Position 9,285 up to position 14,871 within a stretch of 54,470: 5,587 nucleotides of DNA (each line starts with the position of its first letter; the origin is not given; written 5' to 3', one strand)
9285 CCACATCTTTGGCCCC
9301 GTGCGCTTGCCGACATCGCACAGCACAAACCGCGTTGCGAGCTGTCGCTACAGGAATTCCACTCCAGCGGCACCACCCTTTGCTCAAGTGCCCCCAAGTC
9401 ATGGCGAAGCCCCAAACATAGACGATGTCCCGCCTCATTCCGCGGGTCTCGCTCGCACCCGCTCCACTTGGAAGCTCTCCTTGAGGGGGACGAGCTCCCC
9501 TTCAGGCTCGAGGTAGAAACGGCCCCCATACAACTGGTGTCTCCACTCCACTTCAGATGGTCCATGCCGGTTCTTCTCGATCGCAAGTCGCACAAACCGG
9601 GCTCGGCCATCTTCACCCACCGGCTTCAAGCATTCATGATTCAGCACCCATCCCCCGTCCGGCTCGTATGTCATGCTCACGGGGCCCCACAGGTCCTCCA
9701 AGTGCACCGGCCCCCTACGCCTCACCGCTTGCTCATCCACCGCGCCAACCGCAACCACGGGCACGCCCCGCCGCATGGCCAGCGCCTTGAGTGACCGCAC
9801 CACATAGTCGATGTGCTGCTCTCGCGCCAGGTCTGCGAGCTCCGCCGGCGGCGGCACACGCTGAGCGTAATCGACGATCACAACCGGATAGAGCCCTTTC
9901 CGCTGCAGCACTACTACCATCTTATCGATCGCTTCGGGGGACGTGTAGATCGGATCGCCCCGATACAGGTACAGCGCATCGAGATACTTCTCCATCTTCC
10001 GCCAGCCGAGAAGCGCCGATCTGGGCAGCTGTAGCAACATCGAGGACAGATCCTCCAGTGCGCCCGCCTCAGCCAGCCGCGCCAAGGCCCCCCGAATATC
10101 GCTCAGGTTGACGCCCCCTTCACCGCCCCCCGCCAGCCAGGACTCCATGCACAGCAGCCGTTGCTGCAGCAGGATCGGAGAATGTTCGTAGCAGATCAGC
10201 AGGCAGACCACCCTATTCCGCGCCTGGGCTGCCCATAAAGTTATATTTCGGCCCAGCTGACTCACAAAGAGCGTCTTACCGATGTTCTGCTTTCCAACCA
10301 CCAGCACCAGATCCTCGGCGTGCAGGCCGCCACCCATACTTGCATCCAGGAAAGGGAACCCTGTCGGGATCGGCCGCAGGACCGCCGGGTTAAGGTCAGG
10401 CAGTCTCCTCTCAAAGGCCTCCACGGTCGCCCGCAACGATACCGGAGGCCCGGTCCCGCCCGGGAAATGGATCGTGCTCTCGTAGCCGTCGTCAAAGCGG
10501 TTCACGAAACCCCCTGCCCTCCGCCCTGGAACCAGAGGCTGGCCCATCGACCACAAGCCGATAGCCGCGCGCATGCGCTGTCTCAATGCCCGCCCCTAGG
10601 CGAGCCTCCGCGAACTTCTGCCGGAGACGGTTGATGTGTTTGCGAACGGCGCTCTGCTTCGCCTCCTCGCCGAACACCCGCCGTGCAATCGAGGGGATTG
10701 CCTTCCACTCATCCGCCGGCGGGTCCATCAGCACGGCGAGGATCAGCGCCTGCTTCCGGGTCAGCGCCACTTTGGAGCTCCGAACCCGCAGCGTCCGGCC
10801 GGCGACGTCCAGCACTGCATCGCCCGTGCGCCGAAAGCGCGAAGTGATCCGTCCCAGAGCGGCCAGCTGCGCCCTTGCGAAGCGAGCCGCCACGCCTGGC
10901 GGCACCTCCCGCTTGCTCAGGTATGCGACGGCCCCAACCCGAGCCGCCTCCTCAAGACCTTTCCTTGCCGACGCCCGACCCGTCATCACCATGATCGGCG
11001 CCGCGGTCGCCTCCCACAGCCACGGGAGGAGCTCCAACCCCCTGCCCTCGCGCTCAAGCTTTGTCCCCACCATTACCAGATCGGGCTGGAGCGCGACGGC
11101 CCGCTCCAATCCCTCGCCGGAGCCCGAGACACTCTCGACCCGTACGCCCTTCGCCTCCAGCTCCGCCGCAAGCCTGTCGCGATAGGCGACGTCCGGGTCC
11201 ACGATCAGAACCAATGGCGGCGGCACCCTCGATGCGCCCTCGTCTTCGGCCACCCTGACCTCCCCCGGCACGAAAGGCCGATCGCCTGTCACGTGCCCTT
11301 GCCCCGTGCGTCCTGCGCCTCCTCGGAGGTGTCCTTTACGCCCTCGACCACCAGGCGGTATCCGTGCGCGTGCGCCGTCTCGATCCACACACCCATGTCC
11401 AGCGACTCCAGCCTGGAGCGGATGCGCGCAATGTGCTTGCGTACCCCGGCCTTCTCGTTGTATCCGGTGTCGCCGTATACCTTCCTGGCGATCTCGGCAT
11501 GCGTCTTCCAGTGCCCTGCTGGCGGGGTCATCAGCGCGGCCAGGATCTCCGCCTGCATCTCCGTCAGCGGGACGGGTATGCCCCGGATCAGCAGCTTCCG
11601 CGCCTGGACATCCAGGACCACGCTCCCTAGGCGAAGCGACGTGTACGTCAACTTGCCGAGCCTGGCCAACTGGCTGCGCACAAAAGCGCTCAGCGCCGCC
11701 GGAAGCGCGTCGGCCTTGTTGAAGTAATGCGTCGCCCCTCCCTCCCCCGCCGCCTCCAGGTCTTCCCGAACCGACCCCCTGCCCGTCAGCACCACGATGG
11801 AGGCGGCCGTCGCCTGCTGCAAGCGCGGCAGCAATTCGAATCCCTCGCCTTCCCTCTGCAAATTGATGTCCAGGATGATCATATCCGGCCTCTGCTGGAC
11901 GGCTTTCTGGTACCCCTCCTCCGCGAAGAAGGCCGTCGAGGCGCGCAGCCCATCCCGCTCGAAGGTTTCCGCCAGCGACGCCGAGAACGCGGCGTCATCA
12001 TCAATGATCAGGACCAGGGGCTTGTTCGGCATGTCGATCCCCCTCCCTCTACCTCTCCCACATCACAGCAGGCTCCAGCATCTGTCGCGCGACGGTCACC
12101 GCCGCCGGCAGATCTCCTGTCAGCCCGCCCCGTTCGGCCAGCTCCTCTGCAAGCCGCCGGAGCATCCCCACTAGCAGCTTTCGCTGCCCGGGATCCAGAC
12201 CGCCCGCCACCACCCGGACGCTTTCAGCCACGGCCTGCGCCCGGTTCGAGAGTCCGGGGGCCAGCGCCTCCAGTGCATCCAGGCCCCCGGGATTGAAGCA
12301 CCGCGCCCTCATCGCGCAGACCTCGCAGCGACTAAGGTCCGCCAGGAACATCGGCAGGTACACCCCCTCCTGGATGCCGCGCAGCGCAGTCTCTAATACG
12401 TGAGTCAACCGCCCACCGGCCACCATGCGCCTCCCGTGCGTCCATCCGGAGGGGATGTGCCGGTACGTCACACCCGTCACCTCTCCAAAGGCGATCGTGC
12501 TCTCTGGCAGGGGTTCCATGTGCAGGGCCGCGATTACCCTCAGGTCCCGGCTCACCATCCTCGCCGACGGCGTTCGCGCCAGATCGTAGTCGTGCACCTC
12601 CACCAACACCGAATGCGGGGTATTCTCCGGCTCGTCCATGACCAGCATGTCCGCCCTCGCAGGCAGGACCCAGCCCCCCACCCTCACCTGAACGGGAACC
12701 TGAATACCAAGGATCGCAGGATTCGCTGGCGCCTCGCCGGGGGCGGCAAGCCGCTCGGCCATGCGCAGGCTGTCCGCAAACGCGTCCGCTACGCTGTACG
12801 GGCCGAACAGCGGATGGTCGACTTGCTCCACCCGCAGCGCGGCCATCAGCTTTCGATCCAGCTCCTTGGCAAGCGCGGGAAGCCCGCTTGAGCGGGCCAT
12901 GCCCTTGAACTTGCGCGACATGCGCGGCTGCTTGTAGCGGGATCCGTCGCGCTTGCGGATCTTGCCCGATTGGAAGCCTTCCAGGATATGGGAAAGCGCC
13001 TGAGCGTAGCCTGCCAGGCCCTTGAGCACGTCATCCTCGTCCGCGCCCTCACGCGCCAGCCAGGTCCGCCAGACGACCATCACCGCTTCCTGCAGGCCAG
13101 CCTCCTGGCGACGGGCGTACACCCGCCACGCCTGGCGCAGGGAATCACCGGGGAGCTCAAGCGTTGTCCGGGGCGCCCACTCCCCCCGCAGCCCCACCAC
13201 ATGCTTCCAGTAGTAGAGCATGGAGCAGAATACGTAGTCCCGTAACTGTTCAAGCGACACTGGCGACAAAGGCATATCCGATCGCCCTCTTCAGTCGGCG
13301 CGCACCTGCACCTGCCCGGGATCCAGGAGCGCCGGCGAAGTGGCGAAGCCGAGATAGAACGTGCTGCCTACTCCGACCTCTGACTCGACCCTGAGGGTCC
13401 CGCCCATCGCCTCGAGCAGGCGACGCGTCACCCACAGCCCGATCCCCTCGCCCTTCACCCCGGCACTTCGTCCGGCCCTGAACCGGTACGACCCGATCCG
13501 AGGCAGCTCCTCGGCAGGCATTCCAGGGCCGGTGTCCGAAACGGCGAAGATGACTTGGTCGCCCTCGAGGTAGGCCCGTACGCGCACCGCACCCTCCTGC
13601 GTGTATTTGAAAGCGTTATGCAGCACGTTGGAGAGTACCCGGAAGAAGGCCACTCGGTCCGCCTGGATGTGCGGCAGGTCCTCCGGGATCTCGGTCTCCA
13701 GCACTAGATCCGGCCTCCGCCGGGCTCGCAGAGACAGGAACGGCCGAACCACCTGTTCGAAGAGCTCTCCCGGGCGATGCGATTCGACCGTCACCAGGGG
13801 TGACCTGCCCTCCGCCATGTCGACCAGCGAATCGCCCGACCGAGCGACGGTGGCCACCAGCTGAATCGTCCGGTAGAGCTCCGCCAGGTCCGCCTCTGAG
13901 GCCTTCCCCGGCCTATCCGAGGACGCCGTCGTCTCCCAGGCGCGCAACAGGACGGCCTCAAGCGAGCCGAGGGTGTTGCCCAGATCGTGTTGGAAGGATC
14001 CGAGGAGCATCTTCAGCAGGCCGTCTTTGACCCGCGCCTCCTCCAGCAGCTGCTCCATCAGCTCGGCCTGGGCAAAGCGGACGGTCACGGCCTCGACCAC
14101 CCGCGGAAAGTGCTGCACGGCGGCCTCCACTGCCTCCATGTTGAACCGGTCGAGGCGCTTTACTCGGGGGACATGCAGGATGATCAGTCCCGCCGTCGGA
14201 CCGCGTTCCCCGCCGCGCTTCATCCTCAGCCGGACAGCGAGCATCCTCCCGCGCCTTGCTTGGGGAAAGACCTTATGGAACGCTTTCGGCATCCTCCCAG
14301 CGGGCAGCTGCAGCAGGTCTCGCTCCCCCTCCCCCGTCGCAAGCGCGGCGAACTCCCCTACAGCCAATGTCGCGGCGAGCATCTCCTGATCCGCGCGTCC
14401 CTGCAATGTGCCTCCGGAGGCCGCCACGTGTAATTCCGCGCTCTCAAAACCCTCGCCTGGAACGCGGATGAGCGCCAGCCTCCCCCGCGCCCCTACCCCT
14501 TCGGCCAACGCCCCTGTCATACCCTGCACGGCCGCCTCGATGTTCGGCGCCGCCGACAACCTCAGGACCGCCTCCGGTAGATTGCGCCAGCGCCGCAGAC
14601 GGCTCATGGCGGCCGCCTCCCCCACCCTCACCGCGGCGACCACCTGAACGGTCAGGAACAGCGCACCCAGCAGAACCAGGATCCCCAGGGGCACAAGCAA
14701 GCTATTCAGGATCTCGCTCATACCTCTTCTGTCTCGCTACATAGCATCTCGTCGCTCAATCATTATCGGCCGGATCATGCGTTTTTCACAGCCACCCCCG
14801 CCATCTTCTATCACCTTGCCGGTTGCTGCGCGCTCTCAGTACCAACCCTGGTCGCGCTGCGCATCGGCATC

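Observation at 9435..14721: Operon linking a two-component system to a Cas4-like Fe-S nuclease and a DnaB-like ATPase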

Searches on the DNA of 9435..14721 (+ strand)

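Call 7: search_dna_similar(query=window:9435-14721:+, collection=plasmids, mode=near, max_rows=20)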
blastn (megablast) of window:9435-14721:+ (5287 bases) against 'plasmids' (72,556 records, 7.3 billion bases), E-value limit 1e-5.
No match.
